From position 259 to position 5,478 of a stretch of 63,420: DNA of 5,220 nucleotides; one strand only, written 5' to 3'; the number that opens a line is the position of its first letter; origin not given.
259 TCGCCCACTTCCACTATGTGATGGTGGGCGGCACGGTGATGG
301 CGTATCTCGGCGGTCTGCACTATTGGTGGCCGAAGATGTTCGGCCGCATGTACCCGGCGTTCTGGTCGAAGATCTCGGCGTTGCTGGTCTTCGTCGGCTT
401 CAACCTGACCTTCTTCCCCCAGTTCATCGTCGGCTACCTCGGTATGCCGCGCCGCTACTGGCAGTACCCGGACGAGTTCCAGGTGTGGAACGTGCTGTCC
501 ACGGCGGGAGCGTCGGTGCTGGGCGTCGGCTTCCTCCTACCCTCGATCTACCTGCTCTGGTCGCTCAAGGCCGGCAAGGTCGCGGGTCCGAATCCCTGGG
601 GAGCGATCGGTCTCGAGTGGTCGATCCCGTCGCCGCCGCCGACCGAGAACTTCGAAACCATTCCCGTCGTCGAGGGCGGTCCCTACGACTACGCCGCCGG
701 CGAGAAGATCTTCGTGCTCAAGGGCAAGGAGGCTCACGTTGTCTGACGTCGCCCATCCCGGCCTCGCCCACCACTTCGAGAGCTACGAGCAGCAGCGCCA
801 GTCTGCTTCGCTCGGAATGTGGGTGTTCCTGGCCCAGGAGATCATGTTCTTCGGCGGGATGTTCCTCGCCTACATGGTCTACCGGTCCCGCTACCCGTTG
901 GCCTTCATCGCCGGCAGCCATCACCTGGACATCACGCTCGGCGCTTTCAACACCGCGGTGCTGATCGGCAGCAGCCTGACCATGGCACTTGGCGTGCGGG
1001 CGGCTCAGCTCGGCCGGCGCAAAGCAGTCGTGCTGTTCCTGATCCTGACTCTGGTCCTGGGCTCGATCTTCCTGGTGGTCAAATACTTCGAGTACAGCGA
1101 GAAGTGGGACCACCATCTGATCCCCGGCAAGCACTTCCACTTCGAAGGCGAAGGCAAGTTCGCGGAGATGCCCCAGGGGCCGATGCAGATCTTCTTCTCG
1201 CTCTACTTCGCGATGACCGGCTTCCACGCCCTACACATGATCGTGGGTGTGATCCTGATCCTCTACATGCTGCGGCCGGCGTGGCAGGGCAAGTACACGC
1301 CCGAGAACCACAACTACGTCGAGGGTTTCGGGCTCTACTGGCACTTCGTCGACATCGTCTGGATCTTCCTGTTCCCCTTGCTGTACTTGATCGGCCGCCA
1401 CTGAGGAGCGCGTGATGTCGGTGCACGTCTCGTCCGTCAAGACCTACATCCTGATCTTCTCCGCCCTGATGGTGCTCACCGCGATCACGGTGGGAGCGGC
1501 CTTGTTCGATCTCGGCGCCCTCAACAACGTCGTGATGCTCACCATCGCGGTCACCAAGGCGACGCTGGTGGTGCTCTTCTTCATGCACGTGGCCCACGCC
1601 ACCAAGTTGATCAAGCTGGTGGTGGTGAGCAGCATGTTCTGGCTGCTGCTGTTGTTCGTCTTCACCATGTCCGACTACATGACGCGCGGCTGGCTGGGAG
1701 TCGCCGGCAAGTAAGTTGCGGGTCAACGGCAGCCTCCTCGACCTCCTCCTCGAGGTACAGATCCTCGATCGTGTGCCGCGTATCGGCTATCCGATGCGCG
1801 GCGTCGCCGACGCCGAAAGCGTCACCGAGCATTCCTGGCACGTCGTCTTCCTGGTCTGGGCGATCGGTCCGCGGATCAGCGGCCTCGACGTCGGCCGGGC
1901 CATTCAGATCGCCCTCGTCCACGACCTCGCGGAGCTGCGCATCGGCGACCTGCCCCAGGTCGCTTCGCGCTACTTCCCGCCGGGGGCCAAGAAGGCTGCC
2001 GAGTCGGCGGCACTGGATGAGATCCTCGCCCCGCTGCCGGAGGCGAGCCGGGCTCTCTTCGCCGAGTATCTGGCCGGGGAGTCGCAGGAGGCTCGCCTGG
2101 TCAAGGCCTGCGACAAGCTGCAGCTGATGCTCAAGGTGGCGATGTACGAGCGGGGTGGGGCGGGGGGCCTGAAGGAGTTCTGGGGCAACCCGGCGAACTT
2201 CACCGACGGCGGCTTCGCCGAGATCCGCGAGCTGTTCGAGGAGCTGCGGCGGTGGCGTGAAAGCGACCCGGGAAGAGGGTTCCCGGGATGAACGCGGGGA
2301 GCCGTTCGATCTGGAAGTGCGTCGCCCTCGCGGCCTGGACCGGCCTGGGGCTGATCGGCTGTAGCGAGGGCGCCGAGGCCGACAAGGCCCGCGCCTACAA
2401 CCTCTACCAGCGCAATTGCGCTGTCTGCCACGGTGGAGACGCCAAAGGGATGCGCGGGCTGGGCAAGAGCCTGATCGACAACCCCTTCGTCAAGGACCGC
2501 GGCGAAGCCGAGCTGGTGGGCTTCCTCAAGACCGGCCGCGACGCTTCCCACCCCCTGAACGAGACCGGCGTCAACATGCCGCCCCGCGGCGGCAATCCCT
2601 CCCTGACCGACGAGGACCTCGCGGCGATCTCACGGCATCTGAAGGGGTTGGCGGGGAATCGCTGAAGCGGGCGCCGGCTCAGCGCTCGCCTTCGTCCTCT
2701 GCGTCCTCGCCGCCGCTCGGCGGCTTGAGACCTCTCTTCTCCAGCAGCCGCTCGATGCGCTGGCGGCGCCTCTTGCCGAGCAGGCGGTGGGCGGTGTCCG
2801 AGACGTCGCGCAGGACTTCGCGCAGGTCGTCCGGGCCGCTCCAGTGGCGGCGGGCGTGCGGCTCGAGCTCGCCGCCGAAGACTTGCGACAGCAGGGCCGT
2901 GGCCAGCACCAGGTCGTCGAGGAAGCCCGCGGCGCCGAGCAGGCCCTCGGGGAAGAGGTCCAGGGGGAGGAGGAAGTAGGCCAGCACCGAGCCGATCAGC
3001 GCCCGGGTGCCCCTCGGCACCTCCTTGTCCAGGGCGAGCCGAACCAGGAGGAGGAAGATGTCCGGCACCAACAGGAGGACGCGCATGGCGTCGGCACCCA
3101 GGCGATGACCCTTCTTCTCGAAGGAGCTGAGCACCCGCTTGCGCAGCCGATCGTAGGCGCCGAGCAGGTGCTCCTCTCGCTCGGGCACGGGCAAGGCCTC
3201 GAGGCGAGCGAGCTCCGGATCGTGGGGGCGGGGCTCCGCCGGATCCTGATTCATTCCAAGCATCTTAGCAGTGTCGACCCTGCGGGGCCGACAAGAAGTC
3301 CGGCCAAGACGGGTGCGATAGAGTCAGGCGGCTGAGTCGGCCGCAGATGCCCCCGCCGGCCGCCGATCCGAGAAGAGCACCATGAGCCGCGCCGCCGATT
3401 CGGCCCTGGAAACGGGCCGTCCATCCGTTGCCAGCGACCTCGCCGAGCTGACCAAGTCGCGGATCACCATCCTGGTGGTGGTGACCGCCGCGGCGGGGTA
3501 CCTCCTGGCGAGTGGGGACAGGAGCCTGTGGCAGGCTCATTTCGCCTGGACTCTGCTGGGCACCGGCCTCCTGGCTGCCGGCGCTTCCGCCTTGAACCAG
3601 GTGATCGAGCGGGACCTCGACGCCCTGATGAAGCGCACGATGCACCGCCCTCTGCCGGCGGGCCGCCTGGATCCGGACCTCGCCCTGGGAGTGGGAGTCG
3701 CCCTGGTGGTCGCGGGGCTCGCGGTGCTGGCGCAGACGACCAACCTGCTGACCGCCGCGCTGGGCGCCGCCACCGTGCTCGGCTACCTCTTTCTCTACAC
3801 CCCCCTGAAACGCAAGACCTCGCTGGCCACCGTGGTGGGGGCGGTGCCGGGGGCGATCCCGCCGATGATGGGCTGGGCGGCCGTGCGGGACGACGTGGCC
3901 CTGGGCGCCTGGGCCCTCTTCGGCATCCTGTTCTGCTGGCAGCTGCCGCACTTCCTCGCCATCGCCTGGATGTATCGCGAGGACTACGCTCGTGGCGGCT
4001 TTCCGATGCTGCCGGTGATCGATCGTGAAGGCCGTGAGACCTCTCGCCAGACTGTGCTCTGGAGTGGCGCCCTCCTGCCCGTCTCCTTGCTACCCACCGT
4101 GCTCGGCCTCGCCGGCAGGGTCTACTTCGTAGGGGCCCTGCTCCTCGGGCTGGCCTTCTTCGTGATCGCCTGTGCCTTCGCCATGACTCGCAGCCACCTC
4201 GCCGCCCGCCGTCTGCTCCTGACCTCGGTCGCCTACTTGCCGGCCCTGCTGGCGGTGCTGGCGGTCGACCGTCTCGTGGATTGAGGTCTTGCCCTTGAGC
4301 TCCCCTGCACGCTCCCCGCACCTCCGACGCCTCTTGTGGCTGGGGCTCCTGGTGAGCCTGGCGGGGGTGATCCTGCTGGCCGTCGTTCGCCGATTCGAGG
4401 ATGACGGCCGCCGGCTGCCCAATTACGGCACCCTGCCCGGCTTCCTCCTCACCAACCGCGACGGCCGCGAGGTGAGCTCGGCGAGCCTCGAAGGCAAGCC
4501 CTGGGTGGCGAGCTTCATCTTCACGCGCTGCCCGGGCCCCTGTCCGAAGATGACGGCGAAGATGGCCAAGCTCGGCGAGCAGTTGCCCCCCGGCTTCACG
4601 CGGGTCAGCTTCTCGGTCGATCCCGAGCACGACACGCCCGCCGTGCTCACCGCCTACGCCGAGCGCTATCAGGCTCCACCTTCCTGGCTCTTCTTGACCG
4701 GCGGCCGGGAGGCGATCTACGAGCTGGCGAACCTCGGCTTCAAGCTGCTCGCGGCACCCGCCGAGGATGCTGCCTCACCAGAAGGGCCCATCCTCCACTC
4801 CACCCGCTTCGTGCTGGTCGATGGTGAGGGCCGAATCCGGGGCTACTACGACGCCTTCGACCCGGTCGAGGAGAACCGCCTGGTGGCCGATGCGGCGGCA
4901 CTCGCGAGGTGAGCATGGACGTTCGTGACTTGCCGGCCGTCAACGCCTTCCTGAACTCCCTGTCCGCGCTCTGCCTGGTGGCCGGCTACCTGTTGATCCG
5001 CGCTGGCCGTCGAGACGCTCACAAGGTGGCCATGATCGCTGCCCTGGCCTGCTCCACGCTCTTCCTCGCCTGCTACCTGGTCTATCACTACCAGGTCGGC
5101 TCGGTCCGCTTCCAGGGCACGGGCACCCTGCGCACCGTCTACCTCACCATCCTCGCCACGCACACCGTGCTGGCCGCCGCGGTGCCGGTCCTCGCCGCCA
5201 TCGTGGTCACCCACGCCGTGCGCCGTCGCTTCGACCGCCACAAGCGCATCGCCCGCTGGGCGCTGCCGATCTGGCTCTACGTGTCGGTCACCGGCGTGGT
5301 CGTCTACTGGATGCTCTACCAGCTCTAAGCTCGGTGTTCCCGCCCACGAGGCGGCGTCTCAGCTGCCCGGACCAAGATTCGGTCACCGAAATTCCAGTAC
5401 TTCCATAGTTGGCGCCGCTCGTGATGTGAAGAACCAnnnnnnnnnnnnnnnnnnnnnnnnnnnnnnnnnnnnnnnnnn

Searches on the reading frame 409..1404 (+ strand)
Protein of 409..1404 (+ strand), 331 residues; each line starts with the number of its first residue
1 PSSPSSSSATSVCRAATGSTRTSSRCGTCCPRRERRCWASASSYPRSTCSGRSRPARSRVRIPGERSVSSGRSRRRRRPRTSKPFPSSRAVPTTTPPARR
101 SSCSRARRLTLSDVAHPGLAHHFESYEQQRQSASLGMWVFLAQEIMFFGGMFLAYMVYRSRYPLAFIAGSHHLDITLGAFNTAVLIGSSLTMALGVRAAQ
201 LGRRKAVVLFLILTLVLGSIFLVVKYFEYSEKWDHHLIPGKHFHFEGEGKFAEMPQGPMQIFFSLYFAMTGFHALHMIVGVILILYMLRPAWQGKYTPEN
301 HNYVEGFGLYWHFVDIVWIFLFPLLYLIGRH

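Call 29: search_protein_families(library=pfam, proteins=[window:409-1404:+], max_evalue=0.0001)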
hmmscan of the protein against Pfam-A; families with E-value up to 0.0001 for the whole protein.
window:409-1404:+ (331 aa): 1 family
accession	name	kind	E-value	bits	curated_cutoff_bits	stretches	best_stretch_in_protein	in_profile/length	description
PF00510.24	COX3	-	5e-17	63.1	23.8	1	261-329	189-257/258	Cytochrome c oxidase subunit III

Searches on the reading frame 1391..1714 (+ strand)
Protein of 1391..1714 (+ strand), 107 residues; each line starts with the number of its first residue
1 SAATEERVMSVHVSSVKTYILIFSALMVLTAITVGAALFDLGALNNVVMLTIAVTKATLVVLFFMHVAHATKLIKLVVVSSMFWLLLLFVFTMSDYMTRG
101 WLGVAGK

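Call 29: search_protein_families(library=pfam, proteins=[window:1391-1714:+], max_evalue=0.0001)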
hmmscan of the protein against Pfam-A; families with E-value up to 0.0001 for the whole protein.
window:1391-1714:+ (107 aa): 1 family
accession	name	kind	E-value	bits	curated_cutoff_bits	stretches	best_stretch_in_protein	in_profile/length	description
PF03626.19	COX4_pro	-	4.3e-12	46.7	28.9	1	21-90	2-72/72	Prokaryotic Cytochrome C oxidase subunit IV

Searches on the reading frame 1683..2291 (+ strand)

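Call 29: search_protein_families(library=pfam, proteins=[window:1683-2291:+], max_evalue=0.0001)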
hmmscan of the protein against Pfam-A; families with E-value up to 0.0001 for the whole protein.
window:1683-2291:+ (202 aa): 3 families
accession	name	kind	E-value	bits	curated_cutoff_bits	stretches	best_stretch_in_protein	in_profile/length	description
PF13023.12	HD_3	-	1.7e-27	96.7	22.5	1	28-159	4-138/165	HD domain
PF12917.13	YfbR-like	-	1.9e-13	50.9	25.9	1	40-153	19-142/182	5'-deoxynucleotidase YfbR-like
PF01966.28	HD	-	3.1e-06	27.9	22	1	48-148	2-115/116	HD domain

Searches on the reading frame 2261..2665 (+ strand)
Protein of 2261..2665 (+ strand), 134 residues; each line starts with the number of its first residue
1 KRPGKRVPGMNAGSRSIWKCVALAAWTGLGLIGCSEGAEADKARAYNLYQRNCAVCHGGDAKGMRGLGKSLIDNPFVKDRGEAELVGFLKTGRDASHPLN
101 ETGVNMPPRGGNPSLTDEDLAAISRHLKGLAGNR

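Call 29: search_protein_families(library=pfam, proteins=[window:2261-2665:+], max_evalue=0.0001)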
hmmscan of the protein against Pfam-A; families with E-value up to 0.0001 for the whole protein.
window:2261-2665:+ (134 aa): 2 families
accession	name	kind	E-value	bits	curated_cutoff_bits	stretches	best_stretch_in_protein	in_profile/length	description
PF13442.11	Cytochrome_CBB3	-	1.4e-09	38.6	27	1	42-127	3-68/68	Cytochrome C oxidase, cbb3-type, subunit III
PF00034.26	Cytochrom_C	-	1.2e-07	33.4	21.3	1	44-130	3-89/90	Cytochrome c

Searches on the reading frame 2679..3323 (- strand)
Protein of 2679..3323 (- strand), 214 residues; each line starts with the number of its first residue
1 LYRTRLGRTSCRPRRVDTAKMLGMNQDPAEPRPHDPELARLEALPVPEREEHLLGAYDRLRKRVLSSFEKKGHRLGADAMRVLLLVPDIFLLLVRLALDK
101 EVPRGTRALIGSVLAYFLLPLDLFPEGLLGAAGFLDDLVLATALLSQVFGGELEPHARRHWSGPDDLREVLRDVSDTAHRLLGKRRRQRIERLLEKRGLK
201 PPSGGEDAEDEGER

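Call 29: search_protein_families(library=pfam, proteins=[window:2679-3323:-], max_evalue=0.0001)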
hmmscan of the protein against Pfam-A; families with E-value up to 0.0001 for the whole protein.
window:2679-3323:- (214 aa): 1 family
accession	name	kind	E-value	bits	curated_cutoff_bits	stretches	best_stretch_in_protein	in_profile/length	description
PF06803.17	DUF1232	-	8e-11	41.9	23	1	106-142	1-36/37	Protein of unknown function (DUF1232)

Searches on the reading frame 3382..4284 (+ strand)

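Call 3: search_protein_families(library=pfam, proteins=[window:3382-4284:+], max_evalue=0.01)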
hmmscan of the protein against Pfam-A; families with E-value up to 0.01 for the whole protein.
window:3382-4284:+ (300 aa): 1 family
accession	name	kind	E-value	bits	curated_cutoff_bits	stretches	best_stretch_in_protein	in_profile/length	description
PF01040.23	UbiA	-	3.6e-57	193.9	34.2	1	32-279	1-244/250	UbiA prenyltransferase family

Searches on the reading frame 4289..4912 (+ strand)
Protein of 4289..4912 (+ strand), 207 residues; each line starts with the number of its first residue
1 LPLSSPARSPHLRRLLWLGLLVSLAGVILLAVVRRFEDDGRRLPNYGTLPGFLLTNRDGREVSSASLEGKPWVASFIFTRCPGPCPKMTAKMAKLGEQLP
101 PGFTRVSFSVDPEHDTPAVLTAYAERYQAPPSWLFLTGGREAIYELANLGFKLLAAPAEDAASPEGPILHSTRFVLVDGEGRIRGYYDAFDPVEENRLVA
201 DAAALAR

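Call 3: search_protein_families(library=pfam, proteins=[window:4289-4912:+], max_evalue=0.01)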
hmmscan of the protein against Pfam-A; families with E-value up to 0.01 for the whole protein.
window:4289-4912:+ (207 aa): 3 families
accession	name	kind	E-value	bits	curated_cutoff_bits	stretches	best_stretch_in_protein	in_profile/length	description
PF02630.20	SCO1-SenC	-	5.7e-26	91.5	22.8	1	52-182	4-133/134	SCO1/SenC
PF00578.27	AhpC-TSA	-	6.7e-05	23.3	26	1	49-128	5-81/124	AhpC/TSA family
PF08534.16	Redoxin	-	0.00039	20.7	26.6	1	49-194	6-139/148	Redoxin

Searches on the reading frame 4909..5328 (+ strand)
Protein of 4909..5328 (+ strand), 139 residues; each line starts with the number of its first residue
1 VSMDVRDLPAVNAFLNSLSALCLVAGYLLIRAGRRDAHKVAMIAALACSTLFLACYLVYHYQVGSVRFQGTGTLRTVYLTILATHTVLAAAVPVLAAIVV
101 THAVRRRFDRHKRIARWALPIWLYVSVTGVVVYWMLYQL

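Call 3: search_protein_families(library=pfam, proteins=[window:4909-5328:+], max_evalue=0.01)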
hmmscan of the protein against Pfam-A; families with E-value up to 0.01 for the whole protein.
window:4909-5328:+ (139 aa): 1 family
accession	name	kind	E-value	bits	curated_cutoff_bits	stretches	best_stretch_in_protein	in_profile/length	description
PF04238.17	DUF420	-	4.7e-42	143.8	30.5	1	8-136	1-130/130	Protein of unknown function (DUF420)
